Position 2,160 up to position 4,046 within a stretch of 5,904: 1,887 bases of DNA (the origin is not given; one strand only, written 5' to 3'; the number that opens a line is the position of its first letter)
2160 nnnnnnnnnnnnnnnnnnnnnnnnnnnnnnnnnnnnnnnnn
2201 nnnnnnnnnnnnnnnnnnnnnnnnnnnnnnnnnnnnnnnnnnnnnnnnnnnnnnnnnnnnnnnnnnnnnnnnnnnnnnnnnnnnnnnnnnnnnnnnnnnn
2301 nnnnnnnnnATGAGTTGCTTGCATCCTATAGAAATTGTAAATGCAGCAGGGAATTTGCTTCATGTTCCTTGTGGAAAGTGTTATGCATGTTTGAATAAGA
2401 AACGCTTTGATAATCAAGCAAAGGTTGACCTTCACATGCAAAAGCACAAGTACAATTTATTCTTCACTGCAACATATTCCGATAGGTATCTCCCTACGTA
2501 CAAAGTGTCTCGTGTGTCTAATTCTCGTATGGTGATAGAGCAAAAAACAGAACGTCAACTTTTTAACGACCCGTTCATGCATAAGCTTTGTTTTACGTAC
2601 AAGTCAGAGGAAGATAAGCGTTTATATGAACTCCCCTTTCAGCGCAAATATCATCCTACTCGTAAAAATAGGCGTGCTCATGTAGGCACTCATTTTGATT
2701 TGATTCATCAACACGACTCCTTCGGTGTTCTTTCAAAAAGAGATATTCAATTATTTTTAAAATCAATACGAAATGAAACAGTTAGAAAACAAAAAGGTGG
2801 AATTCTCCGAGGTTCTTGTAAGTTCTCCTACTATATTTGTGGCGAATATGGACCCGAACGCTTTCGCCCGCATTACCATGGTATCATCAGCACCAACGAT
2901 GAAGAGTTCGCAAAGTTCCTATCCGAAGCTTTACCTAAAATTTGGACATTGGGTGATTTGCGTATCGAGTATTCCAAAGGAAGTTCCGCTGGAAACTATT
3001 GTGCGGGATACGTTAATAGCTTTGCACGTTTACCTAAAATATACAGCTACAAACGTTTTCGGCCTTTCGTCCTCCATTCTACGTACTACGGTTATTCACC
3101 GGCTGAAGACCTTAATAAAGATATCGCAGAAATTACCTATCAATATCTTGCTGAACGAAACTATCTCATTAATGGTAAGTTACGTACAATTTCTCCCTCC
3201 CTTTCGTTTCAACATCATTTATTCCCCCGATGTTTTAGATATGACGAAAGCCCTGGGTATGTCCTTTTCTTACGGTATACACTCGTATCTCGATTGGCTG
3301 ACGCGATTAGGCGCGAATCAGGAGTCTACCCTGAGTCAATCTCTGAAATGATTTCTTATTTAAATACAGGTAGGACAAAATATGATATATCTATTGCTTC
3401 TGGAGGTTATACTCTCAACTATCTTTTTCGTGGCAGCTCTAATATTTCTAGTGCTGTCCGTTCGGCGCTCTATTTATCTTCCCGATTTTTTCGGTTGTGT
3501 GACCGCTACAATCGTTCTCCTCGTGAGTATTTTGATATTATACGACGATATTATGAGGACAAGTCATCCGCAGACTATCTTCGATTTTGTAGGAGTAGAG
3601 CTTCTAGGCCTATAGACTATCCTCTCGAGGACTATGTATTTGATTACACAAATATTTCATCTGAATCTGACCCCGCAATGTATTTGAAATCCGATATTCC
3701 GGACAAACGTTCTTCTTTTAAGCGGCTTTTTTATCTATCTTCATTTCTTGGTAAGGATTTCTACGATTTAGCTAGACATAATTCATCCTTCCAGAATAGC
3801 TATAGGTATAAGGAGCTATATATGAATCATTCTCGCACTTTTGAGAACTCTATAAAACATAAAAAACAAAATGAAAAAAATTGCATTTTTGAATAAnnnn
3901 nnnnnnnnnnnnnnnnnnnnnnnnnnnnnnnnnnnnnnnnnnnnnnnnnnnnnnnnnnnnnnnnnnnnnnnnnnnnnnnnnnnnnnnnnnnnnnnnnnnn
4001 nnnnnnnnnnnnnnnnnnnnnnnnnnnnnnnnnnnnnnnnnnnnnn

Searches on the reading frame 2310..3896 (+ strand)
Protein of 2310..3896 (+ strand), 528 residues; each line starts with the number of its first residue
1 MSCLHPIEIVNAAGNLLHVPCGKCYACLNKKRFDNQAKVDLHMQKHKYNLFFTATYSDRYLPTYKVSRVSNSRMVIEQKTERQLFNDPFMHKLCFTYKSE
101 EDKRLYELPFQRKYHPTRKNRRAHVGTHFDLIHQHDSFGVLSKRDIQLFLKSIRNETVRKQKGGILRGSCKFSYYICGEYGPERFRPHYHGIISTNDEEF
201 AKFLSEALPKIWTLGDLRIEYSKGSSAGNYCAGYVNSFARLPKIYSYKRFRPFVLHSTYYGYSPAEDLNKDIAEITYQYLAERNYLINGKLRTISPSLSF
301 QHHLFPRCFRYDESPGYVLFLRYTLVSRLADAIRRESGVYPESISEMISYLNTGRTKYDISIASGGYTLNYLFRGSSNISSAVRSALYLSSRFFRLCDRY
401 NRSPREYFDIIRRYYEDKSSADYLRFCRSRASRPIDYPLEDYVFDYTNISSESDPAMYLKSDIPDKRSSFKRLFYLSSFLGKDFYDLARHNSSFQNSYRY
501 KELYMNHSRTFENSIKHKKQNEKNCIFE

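Call 4: search_protein_families(library=pfam, proteins=[window:2310-3896:+], max_evalue=0.01)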
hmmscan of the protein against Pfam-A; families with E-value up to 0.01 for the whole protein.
window:2310-3896:+ (528 aa): 1 family
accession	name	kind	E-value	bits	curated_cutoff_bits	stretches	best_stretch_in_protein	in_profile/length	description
PF23343.2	REP_ORF2-G2P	-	1.2e-10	41.9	27.8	1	141-236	14-96/99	Replication-associated protein ORF2/G2P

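Call 8: search_protein_families(library=phrogs, proteins=[window:2310-3896:+], max_evalue=0.01)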
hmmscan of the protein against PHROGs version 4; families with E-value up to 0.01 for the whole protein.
window:2310-3896:+ (528 aa): 2 families
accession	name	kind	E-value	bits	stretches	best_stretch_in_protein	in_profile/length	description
phrog_942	-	DNA, RNA and nucleotide metabolism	5.8e-35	122.6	1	1-267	59-273/501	replication initiation protein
phrog_29197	-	unknown function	3.3e-11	44.5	2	140-193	122-167/187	-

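Call 14: find_related_loci(query=window:2310-3896:+, collection=viral_contigs, flank=4000)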
Query window:2310-3896:+ (528 aa) in viral_contigs; peptide patterns used: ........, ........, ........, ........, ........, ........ (x = any residue, [..] = any of these).
30 stretches matched a pattern; 11 encode a relative of the query (tblastn E <= 1e-3); 11 distinct loci.
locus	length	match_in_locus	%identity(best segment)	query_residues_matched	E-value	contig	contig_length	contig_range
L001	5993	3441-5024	100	1-528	0e+0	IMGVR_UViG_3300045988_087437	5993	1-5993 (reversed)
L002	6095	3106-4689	97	1-528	0e+0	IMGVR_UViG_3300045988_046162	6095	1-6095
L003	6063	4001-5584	87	1-528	0e+0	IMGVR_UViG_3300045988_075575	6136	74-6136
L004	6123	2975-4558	87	1-528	0e+0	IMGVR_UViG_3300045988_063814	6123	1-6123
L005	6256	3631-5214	87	1-528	0e+0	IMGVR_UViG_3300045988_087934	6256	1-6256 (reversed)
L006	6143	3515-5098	86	1-528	0e+0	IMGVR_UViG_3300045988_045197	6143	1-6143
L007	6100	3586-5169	84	1-528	0e+0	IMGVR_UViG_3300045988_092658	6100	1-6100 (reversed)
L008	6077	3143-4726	83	1-528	0e+0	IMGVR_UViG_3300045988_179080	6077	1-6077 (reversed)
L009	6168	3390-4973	84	1-528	0e+0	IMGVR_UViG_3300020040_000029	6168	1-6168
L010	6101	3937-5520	83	1-528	0e+0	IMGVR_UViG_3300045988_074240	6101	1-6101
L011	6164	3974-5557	84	1-528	0e+0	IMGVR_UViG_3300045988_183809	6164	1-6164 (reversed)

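Call 16: search_dna_similar(query=window:2310-3896:+, collection=phages, mode=protein, max_rows=25)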
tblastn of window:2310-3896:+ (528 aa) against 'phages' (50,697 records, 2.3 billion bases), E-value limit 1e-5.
Records with a match: 425; places in all: 425; records where one place covers at least 80% of the query: 24.
Best place of each record, by identity: <60% 425.
By first word of the organism name: bajarodmic 136; Dulem 113; Microviridae 58; Microvirus 50; Dipodfec 14; Peromfec 8; Capybara 8; Tortoise 7; Chicken 7; Sigmofec 6; and 9 more.
By host as written in the record: - 121; Varecia variegata 66; Peromyscus fraterculus 62; Homo sapiens 35; porcine 22; Eulemur fulvus collaris 12; Marmota flaviventris 11; Lemur catta 10; and 18 more.
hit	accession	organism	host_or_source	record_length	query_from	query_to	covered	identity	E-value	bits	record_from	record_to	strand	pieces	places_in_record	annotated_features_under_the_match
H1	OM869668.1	Peromfec virus RodF7_5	Peromyscus boylii; specimen_voucher: ...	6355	1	527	100%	27.8%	1e-38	156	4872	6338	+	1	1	replication initiator protein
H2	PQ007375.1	bajarodmic virus 1102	Chaetodipus spinatus feces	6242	2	527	100%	27.7%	2e-35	147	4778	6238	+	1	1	replication initiator protein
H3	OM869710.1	Dipodfec virus RodF1_24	Dipodomys merriami; specimen_voucher: ...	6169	3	527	99%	27.5%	2e-38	156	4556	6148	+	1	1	replication initiator protein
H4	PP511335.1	Dulem virus 231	Eulemur coronatus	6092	3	527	99%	26.4%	2e-28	125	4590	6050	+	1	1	replication initiator protein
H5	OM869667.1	Peromfec virus RodF7_7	Peromyscus boylii; specimen_voucher: ...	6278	1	527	100%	26.0%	3e-39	158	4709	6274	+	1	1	replication initiator protein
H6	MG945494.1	Microviridae sp.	cattle genital tract secretion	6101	1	528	100%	25.9%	5e-28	124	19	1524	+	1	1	similar to VP4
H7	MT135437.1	Microvirus sp.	porcine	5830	2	527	100%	25.3%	1e-19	99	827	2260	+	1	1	none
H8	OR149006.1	Microvirus D_HF5_137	Homo sapiens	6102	3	522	98%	24.6%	9e-22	105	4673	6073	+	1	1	replication initiator protein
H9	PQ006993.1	bajarodmic virus 759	Peromyscus fraterculus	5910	2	527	100%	24.2%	3e-21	103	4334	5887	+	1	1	replication initiator protein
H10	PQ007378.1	bajarodmic virus 1105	Chaetodipus spinatus feces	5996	2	527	100%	24.2%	6e-21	102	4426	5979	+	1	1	replication initiator protein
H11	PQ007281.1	bajarodmic virus 1013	Chaetodipus arenarius feces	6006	3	527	99%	24.3%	1e-20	102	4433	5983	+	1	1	replication initiator protein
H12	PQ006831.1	bajarodmic virus 622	Chaetodipus arenarius feces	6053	3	527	99%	24.3%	1e-20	102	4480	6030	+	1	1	replication initiator protein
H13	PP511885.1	Dulem virus 241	Varecia rubra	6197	3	527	99%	24.3%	2e-15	86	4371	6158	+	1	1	replication initiator protein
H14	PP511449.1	Dulem virus 252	Varecia variegata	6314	2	527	100%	23.8%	9e-18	93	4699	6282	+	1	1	replication initiator protein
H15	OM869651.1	Peromfec virus RodF8_16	Peromyscus boylii; specimen_voucher: ...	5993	2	418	79%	29.8%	2e-41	165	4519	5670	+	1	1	replication initiator protein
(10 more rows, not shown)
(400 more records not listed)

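Call 28: find_related_loci(query=A2, collection=viral_contigs, flank=4500)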
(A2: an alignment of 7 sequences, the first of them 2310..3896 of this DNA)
Query A2 (528 aa) in viral_contigs; peptide patterns used: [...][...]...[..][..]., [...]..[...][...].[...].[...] (x = any residue, [..] = any of these).
187 stretches matched a pattern; 16 encode a relative of the query (tblastn E <= 1e-3); 16 distinct loci.
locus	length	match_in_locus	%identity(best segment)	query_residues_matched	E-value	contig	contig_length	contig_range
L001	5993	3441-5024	100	1-528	0e+0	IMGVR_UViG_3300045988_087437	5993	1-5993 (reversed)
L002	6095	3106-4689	97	1-528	0e+0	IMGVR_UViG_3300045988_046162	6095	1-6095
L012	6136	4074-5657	87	1-528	0e+0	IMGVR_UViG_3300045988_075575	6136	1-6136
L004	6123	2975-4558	87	1-528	0e+0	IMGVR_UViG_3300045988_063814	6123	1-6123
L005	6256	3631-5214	87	1-528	0e+0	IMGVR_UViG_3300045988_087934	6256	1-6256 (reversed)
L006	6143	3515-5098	86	1-528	0e+0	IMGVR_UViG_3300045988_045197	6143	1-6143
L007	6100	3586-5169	84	1-528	0e+0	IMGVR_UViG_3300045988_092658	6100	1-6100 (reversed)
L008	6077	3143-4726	83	1-528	0e+0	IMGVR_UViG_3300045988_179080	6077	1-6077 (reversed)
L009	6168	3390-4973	84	1-528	0e+0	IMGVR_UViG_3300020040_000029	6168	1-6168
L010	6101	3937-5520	83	1-528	0e+0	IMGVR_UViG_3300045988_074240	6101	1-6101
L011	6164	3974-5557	84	1-528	0e+0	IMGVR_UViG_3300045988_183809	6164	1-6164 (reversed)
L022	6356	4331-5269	27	3-307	4e-23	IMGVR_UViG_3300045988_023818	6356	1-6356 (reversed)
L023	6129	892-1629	30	2-253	7e-21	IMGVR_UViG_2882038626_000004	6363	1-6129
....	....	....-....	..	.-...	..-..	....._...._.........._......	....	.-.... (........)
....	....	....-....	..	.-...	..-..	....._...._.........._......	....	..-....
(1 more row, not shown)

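Call 29: find_homologous_proteins(query=window:2310-3896:+, max_evalue=1e-10)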
Query window:2310-3896:+ (528 aa): 87 proteins with E <= 1e-10 among 4865 candidates.
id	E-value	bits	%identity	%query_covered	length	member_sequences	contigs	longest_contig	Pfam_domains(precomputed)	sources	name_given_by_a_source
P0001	0.0e+0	1164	96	100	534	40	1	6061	PF23343.3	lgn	-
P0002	0.0e+0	1080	88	100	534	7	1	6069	PF23343.3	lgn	-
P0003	0.0e+0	1076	87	100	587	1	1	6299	PF23343.3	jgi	jgi:hypothetical protein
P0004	0.0e+0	1073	87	100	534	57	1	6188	PF23343.3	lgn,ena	-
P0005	0.0e+0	1071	87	100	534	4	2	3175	PF23343.3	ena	-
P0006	0.0e+0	1070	87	100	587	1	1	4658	PF23343.3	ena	-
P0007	0.0e+0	1068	87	100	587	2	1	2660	PF23343.3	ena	-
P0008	0.0e+0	1068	87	100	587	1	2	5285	PF23343.3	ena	-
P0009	0.0e+0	1067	87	100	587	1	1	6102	PF23343.3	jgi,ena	jgi:hypothetical protein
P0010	0.0e+0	1066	87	100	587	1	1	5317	PF23343.3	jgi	jgi:hypothetical protein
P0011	0.0e+0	1064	86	100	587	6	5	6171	PF23343.3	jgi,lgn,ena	jgi:hypothetical protein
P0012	0.0e+0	1063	85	100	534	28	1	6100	PF23343.3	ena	-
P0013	0.0e+0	1063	86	100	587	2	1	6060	PF23343.3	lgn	-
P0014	0.0e+0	1060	85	100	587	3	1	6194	PF23343.3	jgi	jgi:hypothetical protein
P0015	0.0e+0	1056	85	100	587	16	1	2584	PF23343.3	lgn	-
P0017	0.0e+0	1050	86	100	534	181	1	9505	PF23343.3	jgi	jgi:hypothetical protein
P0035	2.6e-284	962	78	100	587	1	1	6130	PF23343.3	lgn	-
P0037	7.8e-82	294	35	100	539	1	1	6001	PF23343.3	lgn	-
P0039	1.1e-44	171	29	100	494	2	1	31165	PF23343.3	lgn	-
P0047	1.1e-26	112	33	48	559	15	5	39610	PF23343.3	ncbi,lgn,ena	-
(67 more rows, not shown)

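Call 30: find_encoding_contigs(protein=P0017, flank=10000, max_places=3)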
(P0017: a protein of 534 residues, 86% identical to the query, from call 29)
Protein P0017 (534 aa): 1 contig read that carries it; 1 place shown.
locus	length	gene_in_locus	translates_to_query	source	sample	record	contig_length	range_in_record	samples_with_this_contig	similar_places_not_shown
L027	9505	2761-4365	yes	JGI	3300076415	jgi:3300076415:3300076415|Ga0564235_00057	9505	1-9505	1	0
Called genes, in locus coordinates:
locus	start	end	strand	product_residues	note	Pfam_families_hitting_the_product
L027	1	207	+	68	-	?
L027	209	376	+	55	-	-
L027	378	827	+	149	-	-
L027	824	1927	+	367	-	-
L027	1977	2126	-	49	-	-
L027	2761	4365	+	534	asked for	PF23343:REP_ORF2-G2P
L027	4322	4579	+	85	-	-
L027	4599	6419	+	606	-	PF02305:Phage_F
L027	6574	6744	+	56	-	-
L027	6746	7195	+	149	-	-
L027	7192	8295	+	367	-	-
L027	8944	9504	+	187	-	?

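Call 31: find_encoding_contigs(protein=P0035, flank=6000, max_places=2)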
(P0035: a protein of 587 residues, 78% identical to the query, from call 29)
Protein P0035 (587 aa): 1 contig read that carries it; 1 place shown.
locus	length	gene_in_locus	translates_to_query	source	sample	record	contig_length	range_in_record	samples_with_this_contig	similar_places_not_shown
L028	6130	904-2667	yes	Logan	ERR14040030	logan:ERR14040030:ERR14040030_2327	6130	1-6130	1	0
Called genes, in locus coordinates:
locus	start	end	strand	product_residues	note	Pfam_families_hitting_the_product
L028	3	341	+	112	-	?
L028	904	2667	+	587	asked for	PF23343:REP_ORF2-G2P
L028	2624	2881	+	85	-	-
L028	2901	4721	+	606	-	PF02305:Phage_F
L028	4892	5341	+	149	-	-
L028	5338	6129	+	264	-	?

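Call 32: find_encoding_contigs(protein=P0037, flank=6000, max_places=2)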
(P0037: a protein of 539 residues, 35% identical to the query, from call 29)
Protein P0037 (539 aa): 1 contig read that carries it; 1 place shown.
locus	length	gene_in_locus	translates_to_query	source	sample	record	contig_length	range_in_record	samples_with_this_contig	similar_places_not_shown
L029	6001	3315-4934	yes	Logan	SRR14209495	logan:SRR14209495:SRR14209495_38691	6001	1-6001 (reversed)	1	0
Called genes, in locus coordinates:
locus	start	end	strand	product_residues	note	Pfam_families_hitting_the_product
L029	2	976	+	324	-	?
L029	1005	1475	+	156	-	-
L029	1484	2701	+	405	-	-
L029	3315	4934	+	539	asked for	PF23343:REP_ORF2-G2P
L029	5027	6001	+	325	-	?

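Call 37: find_encoding_contigs(protein=P0039, flank=10000, max_places=2)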
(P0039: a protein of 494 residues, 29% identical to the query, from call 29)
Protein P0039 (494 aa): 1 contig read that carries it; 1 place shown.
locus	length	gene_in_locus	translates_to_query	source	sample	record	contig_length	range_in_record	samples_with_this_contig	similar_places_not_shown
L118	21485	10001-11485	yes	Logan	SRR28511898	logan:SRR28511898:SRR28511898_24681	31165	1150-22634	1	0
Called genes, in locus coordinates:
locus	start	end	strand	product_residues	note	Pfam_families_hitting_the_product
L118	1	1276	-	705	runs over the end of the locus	PF13290:CHB_HEX_C_1, PF13287:Fn3_assoc, PF02368:Big_2, PF26182:Ig_NUP210_5th (faint), PF26918:Ig_Eae (faint)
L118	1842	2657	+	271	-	PF18979:DUF5715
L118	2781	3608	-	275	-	PF00288:GHMP_kinases_N, PF08544:GHMP_kinases_C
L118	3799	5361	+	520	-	PF00772:DnaB, PF03796:DnaB_C, PF06745:ATPase (faint), PF13481:AAA_25 (weak)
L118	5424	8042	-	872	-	PF17132:Glyco_hydro_106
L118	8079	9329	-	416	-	PF00657:Lipase_GDSL, PF13472:Lipase_GDSL_2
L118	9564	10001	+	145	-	PF18925:DUF5675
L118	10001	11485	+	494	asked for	PF23343:REP_ORF2-G2P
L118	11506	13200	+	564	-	PF02305:Phage_F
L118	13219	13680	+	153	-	-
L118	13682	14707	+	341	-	-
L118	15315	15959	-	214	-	-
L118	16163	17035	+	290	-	PF00140:Sigma70_r1_2, PF04542:Sigma70_r2, PF04539:Sigma70_r3, PF04545:Sigma70_r4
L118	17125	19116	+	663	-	PF18939:DUF5686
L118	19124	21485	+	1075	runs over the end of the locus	PF00580:UvrD-helicase, PF13245:AAA_19 (faint), PF13361:UvrD_C, PF13538:UvrD_C_2 (faint)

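Call 38: find_encoding_contigs(protein=P0047, flank=10000, max_places=3)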
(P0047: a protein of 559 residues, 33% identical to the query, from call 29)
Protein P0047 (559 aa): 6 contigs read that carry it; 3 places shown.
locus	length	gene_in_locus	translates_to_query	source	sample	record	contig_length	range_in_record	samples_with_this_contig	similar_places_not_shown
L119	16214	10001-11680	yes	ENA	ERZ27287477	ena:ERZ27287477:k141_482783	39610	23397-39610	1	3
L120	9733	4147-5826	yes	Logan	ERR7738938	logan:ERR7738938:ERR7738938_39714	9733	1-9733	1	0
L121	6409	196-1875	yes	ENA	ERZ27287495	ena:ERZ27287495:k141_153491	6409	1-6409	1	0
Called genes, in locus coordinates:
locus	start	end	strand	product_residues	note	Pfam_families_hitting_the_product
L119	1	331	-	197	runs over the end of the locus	PF00117:GATase, PF07685:GATase_3 (weak), PF01174:SNO (weak)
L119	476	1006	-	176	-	PF00498:FHA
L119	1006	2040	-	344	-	PF18174:HU-CCDC81_bac_1, PF18175:HU-CCDC81_bac_2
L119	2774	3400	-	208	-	PF00149:Metallophos, PF12850:Metallophos_2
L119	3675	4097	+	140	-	PF00011:HSP20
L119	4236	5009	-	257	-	-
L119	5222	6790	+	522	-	PF03781:FGE-sulfatase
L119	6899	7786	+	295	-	PF00515:TPR_1 (faint), PF07719:TPR_2 (faint), PF13174:TPR_6 (faint), PF13181:TPR_8 (faint), PF13371:TPR_9 (faint), PF13424:TPR_12 (faint), PF14559:TPR_19 (weak), PF12895:ANAPC3 (weak), +6 more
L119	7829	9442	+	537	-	PF03781:FGE-sulfatase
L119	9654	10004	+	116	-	-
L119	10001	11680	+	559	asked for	PF23343:REP_ORF2-G2P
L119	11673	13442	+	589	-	PF02305:Phage_F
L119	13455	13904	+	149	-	-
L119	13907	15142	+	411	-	-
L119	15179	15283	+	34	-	-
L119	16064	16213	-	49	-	?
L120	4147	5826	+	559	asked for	PF23343:REP_ORF2-G2P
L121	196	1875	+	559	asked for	PF23343:REP_ORF2-G2P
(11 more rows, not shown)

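Call 50: get_annotated_region(hit=H2, flank=7000)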
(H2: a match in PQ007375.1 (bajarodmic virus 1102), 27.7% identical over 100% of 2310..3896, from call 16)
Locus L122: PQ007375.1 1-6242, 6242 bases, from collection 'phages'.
description: Bajarodmic virus 1102 isolate BGG_10_27, complete genome.
organism: bajarodmic virus 1102 (NCBI taxid 3343908)
taxonomy: Viruses; Monodnaviria; Sangervirae; Phixviricota; Malgrandaviricetes; Petitvirales; Microviridae; Microvirus
host: -; source: Chaetodipus spinatus feces; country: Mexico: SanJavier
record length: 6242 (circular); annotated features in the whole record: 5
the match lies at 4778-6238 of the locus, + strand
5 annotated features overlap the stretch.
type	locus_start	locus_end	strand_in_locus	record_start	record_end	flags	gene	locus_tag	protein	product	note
CDS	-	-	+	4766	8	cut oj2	-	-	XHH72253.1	replication initiator protein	-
CDS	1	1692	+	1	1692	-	-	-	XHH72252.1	major capsid protein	-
CDS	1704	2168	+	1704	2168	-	-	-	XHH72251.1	internal scaffolding protein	-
CDS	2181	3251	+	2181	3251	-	-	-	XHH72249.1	DNA pilot protein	-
CDS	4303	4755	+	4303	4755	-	-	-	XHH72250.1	hypothetical protein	-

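Call 51: get_annotated_region(hit=H4, flank=7000)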
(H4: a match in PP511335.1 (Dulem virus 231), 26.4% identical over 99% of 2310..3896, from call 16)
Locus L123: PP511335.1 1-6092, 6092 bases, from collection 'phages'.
description: Dulem virus 231 isolate Duke_18_36, complete genome.
organism: Dulem virus 231 (NCBI taxid 3145708)
taxonomy: Viruses; Monodnaviria; Sangervirae; Phixviricota; Malgrandaviricetes; Petitvirales; Microviridae; Microvirus
host: Eulemur coronatus; source: feces; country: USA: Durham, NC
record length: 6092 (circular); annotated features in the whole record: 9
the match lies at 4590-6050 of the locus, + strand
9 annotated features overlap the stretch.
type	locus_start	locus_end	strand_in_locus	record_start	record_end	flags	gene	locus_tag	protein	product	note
CDS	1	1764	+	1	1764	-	-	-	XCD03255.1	major capsid protein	-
CDS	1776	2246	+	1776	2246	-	-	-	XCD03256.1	internal scaffolding protein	-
CDS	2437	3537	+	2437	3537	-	-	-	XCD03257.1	DNA pilot protein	-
CDS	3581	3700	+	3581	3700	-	-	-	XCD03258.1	hypothetical protein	-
CDS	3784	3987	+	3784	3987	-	-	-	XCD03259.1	hypothetical protein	-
CDS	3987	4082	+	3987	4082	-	-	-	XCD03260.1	hypothetical protein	-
CDS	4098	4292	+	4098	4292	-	-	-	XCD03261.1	hypothetical protein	-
CDS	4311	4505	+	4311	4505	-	-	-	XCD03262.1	hypothetical protein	-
CDS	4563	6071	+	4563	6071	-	-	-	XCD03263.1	replication initiator protein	-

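Call 52: get_annotated_region(hit=H5, flank=7000)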
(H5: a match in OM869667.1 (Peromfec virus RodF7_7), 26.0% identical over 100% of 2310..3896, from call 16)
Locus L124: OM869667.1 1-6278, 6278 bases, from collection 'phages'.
description: Peromfec virus RodF7_7, complete genome.
organism: Peromfec virus RodF7_7 (NCBI taxid 2929355)
taxonomy: Viruses; Monodnaviria; Sangervirae; Phixviricota; Malgrandaviricetes; Petitvirales; Microviridae
host: Peromyscus boylii; specimen_voucher: UMNH:Mamm:44823; Tissue Sample Catalog Number: ASUVTC000568; source: feces; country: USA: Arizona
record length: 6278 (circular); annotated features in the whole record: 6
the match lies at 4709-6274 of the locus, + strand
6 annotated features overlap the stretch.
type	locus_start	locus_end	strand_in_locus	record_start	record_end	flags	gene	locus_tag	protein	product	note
CDS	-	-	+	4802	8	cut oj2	-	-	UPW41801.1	replication initiator protein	-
CDS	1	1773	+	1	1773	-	-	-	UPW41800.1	major capsid protein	-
CDS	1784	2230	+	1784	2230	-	-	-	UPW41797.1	hypothetical protein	-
CDS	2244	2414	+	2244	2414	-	-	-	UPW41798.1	hypothetical protein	-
CDS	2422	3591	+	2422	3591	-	-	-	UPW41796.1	DNA pilot protein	-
CDS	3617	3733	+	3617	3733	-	-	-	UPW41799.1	hypothetical protein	-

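Call 53: get_annotated_region(hit=H8, flank=7000)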
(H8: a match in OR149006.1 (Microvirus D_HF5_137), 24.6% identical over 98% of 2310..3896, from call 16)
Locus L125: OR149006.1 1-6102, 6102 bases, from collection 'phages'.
description: Microvirus D_HF5_137, complete genome.
organism: Microvirus D_HF5_137 (NCBI taxid 3071185)
taxonomy: Viruses; Monodnaviria; Sangervirae; Phixviricota; Malgrandaviricetes; Petitvirales; Microviridae
host: Homo sapiens; source: saliva (passive drool collection); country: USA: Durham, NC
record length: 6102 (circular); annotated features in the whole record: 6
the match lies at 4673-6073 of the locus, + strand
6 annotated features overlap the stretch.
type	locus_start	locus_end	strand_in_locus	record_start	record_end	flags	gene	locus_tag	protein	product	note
CDS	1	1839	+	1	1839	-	-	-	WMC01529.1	major capsid protein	-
CDS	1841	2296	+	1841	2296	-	-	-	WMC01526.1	hypothetical protein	-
CDS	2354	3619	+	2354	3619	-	-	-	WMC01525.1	DNA pilot protein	-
CDS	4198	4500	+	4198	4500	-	-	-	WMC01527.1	hypothetical protein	-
CDS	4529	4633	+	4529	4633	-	-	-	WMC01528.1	hypothetical protein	-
CDS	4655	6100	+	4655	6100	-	-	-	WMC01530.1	replication initiator protein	-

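Call 54: get_annotated_region(hit=H9, flank=7000)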
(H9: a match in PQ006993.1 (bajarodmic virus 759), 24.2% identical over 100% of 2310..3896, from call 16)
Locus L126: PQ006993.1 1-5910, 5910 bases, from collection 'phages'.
description: Bajarodmic virus 759 isolate BGG_08_81, complete genome.
organism: bajarodmic virus 759 (NCBI taxid 3344132)
taxonomy: Viruses; Monodnaviria; Sangervirae; Phixviricota; Malgrandaviricetes; Petitvirales; Microviridae; Microvirus
host: Peromyscus fraterculus; source: feces; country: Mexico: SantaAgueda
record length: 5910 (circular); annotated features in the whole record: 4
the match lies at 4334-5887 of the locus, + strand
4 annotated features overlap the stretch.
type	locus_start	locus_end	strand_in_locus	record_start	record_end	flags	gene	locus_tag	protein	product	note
CDS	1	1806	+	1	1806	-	-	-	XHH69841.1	major capsid protein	-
CDS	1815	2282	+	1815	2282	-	-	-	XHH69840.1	internal scaffolding protein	-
CDS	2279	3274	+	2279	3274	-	-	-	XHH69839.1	DNA pilot protein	-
CDS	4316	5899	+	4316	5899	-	-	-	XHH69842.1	replication initiator protein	-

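Call 55: get_annotated_region(hit=H15, flank=7000)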
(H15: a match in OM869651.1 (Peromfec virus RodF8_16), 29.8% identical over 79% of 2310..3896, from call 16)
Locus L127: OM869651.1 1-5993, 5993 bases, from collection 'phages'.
description: Peromfec virus RodF8_16, complete genome.
organism: Peromfec virus RodF8_16 (NCBI taxid 2929360)
taxonomy: Viruses; Monodnaviria; Sangervirae; Phixviricota; Malgrandaviricetes; Petitvirales; Microviridae
host: Peromyscus boylii; specimen_voucher: UMNH:Mamm:44828; Tissue Sample Catalog Number: ASUVTC000569; source: feces; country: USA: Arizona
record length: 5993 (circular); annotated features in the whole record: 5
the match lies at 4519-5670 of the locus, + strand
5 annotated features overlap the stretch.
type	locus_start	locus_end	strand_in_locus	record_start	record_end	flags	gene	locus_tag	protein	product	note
CDS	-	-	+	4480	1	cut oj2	-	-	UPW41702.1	replication initiator protein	-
CDS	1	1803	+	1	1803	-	-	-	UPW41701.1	major capsid protein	-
CDS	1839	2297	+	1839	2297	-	-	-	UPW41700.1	internal scaffolding protein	-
CDS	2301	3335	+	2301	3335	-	-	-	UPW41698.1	DNA pilot protein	-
CDS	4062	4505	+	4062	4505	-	-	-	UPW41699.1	hypothetical protein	-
